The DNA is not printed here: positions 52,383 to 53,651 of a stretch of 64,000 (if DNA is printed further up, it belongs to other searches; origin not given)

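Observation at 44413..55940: Eleven-gene operon whose enzyme set resembles a catabolic mirror of early riboflavin and pterin chemistry coupled to pentose-type breakdown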

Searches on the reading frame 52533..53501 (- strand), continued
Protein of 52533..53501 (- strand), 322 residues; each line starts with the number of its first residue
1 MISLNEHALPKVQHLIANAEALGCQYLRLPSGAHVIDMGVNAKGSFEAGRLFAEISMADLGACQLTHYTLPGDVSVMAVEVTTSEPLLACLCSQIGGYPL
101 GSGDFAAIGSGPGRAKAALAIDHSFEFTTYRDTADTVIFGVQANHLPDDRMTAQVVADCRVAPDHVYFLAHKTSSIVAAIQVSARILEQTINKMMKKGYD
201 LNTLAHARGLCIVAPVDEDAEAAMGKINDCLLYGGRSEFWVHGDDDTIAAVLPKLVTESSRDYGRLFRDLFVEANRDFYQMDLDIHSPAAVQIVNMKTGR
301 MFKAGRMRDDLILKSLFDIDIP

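Call 18: find_related_loci(query=A1, collection=genome_contigs, flank=10000)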
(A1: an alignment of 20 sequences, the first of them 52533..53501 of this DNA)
Query A1 (322 aa) in genome_contigs; peptide patterns used: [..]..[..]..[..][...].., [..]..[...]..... (x = any residue, [..] = any of these).
186 stretches matched a pattern; 160 encode a relative of the query (tblastn E <= 1e-3); the best 80 are kept; 78 distinct loci.
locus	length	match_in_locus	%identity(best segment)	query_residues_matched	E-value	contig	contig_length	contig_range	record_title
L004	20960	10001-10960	93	1-320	0e+0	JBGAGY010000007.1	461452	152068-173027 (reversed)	MAG: Anaerolineales bacterium isolate MAG_MBR_H125.91 MBRH125-91_opera_contig_142, whole genome shotgun sequence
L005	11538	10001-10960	92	1-320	0e+0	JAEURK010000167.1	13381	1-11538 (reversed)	MAG: Anaerolineales bacterium isolate new MAG-275 k141_1733698, whole genome shotgun sequence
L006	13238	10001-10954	83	1-318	0e+0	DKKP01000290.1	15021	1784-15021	MAG TPA_asm: Anaerolineales bacterium UBA6663 UBA6663_contig_1833, whole genome shotgun sequence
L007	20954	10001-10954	83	1-318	4e-175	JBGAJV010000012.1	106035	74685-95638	MAG: Anaerolineales bacterium isolate MAG_AAO_H125.59 AAOH125-59_opera_contig_757, whole genome shotgun sequence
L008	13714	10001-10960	74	1-320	2e-166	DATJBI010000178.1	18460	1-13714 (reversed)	MAG TPA_asm: Anaerolineales bacterium isolate SMAG_U15350 k141_4347308, whole genome shotgun sequence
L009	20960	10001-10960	73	1-320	5e-166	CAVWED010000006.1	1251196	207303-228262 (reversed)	MAG: uncultured Chloroflexia bacterium isolate MFD01223.bin.1.30 genome assembly, contig: contig_6409, whole genome shot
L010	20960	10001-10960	74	1-320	5e-166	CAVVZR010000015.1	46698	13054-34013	MAG: uncultured Chloroflexia bacterium isolate MFD05442.bin.2.301 genome assembly, contig: contig_84887, whole genome sh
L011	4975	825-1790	72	1-322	5e-166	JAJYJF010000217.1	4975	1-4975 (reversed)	MAG: Chloroflexi bacterium isolate DBS2-1.bin152 NODE_35144_length_4975_cov_3.692244, whole genome shotgun sequence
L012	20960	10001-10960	70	1-320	4e-159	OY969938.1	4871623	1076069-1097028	MAG: uncultured Chloroflexia bacterium isolate MFD02416.bin.c.1 genome assembly, chromosome: 1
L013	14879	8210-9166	71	1-319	9e-158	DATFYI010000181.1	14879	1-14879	MAG TPA_asm: Anaerolineaceae bacterium isolate SMAG_U9539 k141_956763, whole genome shotgun sequence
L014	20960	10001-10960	74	1-320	3e-168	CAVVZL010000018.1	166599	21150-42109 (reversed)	MAG: uncultured Chloroflexia bacterium isolate MFD01231.bin.2.32 genome assembly, contig: contig_31988, whole genome sho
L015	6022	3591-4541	64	1-317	3e-138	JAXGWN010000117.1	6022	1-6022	MAG: Bacillota bacterium isolate AnMBR.bin468 bin468_117, whole genome shotgun sequence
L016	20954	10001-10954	61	1-318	8e-134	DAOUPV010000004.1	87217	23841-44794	MAG TPA_asm: Clostridia bacterium isolate CSMAG_109 CSMAG_109_k141_39512_length_87217_cov_41.0430, whole genome shotgun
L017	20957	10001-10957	59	1-319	1e-128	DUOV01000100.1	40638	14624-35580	MAG TPA_asm: Clostridia bacterium isolate AS08sgBPME_225 145834_AS08, whole genome shotgun sequence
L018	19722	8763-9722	57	1-320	2e-123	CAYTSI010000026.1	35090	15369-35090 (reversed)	MAG TPA_asm: uncultured Spirochaetales bacterium isolate binchicken_co8_284 genome assembly, contig: NODE_1417_length_35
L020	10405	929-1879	57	1-317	2e-119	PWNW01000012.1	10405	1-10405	MAG: Spirochaetaceae bacterium isolate CSSed10_345R1 CS-Sed10-C16834, whole genome shotgun sequence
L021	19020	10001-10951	56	1-317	6e-116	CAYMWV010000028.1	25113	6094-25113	MAG TPA_asm: uncultured Sediminispirochaeta sp. isolate binchicken_co8_328 genome assembly, contig: NODE_2894_length_251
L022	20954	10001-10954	60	1-318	1e-133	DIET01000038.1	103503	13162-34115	MAG TPA_asm: Peptococcaceae bacterium UBA5767 UBA5767_contig_13064, whole genome shotgun sequence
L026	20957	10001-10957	53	1-317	4e-106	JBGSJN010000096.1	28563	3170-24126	MAG: Bacillota bacterium isolate JTS-AC158 k141_4186529, whole genome shotgun sequence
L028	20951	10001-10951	49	1-317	9e-105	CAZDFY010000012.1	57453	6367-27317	MAG TPA_asm: uncultured Sediminispirochaeta sp. isolate binchicken_co218_94 genome assembly, contig: NODE_266_length_574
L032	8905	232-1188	49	1-319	6e-100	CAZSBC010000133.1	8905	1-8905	MAG TPA_asm: uncultured Spirochaetales bacterium isolate SRP167671_co1_158 genome assembly, contig: NODE_9324_length_890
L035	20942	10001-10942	42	1-315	3e-83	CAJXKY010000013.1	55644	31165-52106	MAG TPA_asm: uncultured Halanaerobiales bacterium isolate SRR6193124_bin.36_MetaBAT_v2.12.1_MAG genome assembly, contig:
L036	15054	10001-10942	41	1-315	3e-83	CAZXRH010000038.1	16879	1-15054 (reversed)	MAG TPA_asm: uncultured Halanaerobiales bacterium isolate binchicken_co13_215 genome assembly, contig: NODE_4953_length_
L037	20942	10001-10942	41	1-315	1e-80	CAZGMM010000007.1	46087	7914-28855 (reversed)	MAG TPA_asm: uncultured Halanaerobiales bacterium isolate binchicken_co77_74 genome assembly, contig: NODE_916_length_46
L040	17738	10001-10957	53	1-317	4e-106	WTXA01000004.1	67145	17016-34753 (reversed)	MAG: Fusobacteria bacterium isolate X3_MetaBAT.4 scaffold_524, whole genome shotgun sequence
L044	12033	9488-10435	40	1-316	2e-78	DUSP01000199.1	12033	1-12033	MAG TPA_asm: Clostridia bacterium isolate AS04akNAM_48 152_AS04, whole genome shotgun sequence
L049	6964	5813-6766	41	1-318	2e-74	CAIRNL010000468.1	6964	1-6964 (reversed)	MAG: uncultured Chloroflexi bacterium isolate LaPlata_bin-1722 genome assembly, contig: bin-1722:468/867, whole genome s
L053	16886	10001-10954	39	1-317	1e-73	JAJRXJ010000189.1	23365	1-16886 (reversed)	MAG: Actinomycetes bacterium isolate Dive96_bin3.143 k141_2746613, whole genome shotgun sequence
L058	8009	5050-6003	39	1-317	4e-73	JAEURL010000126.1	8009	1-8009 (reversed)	MAG: Anaerolineales bacterium isolate new MAG-276 k141_1404272, whole genome shotgun sequence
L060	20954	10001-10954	39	1-317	7e-73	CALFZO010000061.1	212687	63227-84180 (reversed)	MAG TPA_asm: uncultured Anaerolineales bacterium isolate SRR1506987_bin.41_CONCOCT_v1.1_MAG genome assembly, contig: ERZ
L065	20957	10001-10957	39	2-319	8e-72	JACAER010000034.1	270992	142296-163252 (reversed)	MAG: Chloroflexota bacterium isolate L.E.CH.6 k119_1856960, whole genome shotgun sequence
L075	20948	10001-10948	36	1-317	7e-71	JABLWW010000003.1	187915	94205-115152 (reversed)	MAG: Anaerolineae bacterium isolate Ch10 contig3, whole genome shotgun sequence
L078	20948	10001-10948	40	2-317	2e-70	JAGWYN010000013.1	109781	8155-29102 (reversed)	MAG: Chloroflexota bacterium isolate REEB491 contig-150_201, whole genome shotgun sequence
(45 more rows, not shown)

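Call 22: find_encoding_contigs(protein=P0032, flank=10000, max_places=1)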
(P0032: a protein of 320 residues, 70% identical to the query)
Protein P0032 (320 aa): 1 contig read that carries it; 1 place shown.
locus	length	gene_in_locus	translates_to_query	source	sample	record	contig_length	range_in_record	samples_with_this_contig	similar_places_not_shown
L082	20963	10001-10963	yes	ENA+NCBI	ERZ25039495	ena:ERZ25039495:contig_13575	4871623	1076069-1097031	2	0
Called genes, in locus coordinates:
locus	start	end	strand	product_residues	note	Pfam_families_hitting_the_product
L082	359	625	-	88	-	-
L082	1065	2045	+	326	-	PF01872:RibD_C (weak)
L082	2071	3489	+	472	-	PF01979:Amidohydro_1, PF07969:Amidohydro_3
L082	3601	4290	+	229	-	PF00392:GntR, PF07729:FCD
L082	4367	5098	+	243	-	PF00106:adh_short, PF08659:KR, PF13561:adh_short_C2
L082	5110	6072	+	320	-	PF02289:MCH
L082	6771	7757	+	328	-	PF00676:E1_dh, PF00456:Transketolase_N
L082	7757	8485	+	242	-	PF02779:Transket_pyr, PF02780:Transketolase_C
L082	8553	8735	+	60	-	PF02780:Transketolase_C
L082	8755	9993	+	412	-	PF00364:Biotin_lipoyl, PF25997:BSH_YhbJ (weak), PF02817:E3_binding, PF00198:2-oxoacid_dh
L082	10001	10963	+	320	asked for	PF02289:MCH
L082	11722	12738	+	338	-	PF21948:LplA-B_cat, PF10437:Lip_prot_lig_C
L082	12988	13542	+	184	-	PF01381:HTH_3, PF12844:HTH_19, PF13560:HTH_31, PF07883:Cupin_2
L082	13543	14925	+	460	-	PF07969:Amidohydro_3 (faint), PF01979:Amidohydro_1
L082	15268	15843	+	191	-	PF01381:HTH_3, PF13443:HTH_26 (weak), PF13560:HTH_31 (weak), PF07883:Cupin_2 (weak)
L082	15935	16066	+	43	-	-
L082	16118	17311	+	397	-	PF01266:DAO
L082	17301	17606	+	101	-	PF13510:Fer2_4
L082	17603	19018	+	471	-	PF00890:FAD_binding_2 (faint), PF01134:GIDA (weak), PF01266:DAO (faint), PF07992:Pyr_redox_2, PF12831:FAD_oxidored, PF13450:NAD_binding_8 (faint), PF17806:SO_alpha_A3, PF04324:Fer2_BFD, +1 more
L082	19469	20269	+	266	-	PF01261:AP_endonuc_2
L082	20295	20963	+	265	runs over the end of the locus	PF01791:DeoC, PF22649:Cgl0159 (weak)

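Call 23: find_encoding_contigs(protein=P0015, flank=10000, max_places=1)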
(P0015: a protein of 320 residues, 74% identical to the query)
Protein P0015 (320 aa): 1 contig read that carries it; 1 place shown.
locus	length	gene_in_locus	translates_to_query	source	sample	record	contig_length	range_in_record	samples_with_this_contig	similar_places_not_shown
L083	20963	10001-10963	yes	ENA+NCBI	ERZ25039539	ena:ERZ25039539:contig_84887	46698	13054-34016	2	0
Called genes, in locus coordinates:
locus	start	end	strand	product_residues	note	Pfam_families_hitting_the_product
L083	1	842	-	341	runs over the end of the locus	PF02608:Bmp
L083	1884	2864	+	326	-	PF01872:RibD_C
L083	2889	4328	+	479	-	PF01979:Amidohydro_1, PF07969:Amidohydro_3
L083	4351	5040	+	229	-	PF00392:GntR (weak), PF07729:FCD (weak)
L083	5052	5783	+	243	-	PF00106:adh_short, PF08659:KR, PF13561:adh_short_C2, PF08643:DUF1776 (weak)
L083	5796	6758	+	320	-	PF02289:MCH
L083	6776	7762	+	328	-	PF00676:E1_dh, PF00456:Transketolase_N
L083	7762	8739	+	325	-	PF02779:Transket_pyr, PF02780:Transketolase_C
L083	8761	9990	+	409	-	PF00364:Biotin_lipoyl, PF25997:BSH_YhbJ (weak), PF02817:E3_binding (weak), PF00198:2-oxoacid_dh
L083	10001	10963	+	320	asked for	PF02289:MCH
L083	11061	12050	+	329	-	PF21948:LplA-B_cat, PF03099:BPL_LplA_LipB (weak), PF10437:Lip_prot_lig_C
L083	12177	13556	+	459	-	PF07969:Amidohydro_3 (weak), PF01979:Amidohydro_1, PF12890:DHOase (faint)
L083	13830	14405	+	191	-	PF01381:HTH_3, PF12844:HTH_19 (weak), PF07883:Cupin_2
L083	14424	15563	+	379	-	PF00890:FAD_binding_2 (weak), PF01266:DAO, PF01494:FAD_binding_3 (faint), PF03486:HI0933_like (faint), PF07992:Pyr_redox_2 (faint), PF12831:FAD_oxidored (faint), PF13450:NAD_binding_8 (faint)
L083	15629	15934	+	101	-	PF13510:Fer2_4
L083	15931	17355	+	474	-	PF01134:GIDA (faint), PF03486:HI0933_like (weak), PF07992:Pyr_redox_2, PF12831:FAD_oxidored, PF13738:Pyr_redox_3 (faint), PF04324:Fer2_BFD, PF17806:SO_alpha_A3 (weak)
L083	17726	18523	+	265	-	PF01261:AP_endonuc_2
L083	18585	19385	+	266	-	PF01791:DeoC, PF22649:Cgl0159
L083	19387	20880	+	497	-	PF00370:FGGY_N, PF02782:FGGY_C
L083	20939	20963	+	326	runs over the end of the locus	PF02289:MCH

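Call 24: search_solved_structures(query=window:52533-53501:-, show_alignments=2)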
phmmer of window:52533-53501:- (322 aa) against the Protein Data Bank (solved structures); distinct sequences matched with E-value up to 0.001: 4.
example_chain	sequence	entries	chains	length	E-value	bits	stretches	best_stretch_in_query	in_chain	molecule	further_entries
1qlm_A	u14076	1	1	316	1e-70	241.8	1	1-315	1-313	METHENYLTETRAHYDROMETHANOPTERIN CYCLOHYDROLASE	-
4fio_A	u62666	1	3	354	4.2e-58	200.4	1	1-317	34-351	Methenyltetrahydromethanopterin cyclohydrolase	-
4gvq_A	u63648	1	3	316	2.7e-55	191.1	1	1-315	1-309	Methenyltetrahydromethanopterin cyclohydrolase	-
4gvr_A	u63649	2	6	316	7.2e-55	189.8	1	1-315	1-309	Methenyltetrahydromethanopterin cyclohydrolase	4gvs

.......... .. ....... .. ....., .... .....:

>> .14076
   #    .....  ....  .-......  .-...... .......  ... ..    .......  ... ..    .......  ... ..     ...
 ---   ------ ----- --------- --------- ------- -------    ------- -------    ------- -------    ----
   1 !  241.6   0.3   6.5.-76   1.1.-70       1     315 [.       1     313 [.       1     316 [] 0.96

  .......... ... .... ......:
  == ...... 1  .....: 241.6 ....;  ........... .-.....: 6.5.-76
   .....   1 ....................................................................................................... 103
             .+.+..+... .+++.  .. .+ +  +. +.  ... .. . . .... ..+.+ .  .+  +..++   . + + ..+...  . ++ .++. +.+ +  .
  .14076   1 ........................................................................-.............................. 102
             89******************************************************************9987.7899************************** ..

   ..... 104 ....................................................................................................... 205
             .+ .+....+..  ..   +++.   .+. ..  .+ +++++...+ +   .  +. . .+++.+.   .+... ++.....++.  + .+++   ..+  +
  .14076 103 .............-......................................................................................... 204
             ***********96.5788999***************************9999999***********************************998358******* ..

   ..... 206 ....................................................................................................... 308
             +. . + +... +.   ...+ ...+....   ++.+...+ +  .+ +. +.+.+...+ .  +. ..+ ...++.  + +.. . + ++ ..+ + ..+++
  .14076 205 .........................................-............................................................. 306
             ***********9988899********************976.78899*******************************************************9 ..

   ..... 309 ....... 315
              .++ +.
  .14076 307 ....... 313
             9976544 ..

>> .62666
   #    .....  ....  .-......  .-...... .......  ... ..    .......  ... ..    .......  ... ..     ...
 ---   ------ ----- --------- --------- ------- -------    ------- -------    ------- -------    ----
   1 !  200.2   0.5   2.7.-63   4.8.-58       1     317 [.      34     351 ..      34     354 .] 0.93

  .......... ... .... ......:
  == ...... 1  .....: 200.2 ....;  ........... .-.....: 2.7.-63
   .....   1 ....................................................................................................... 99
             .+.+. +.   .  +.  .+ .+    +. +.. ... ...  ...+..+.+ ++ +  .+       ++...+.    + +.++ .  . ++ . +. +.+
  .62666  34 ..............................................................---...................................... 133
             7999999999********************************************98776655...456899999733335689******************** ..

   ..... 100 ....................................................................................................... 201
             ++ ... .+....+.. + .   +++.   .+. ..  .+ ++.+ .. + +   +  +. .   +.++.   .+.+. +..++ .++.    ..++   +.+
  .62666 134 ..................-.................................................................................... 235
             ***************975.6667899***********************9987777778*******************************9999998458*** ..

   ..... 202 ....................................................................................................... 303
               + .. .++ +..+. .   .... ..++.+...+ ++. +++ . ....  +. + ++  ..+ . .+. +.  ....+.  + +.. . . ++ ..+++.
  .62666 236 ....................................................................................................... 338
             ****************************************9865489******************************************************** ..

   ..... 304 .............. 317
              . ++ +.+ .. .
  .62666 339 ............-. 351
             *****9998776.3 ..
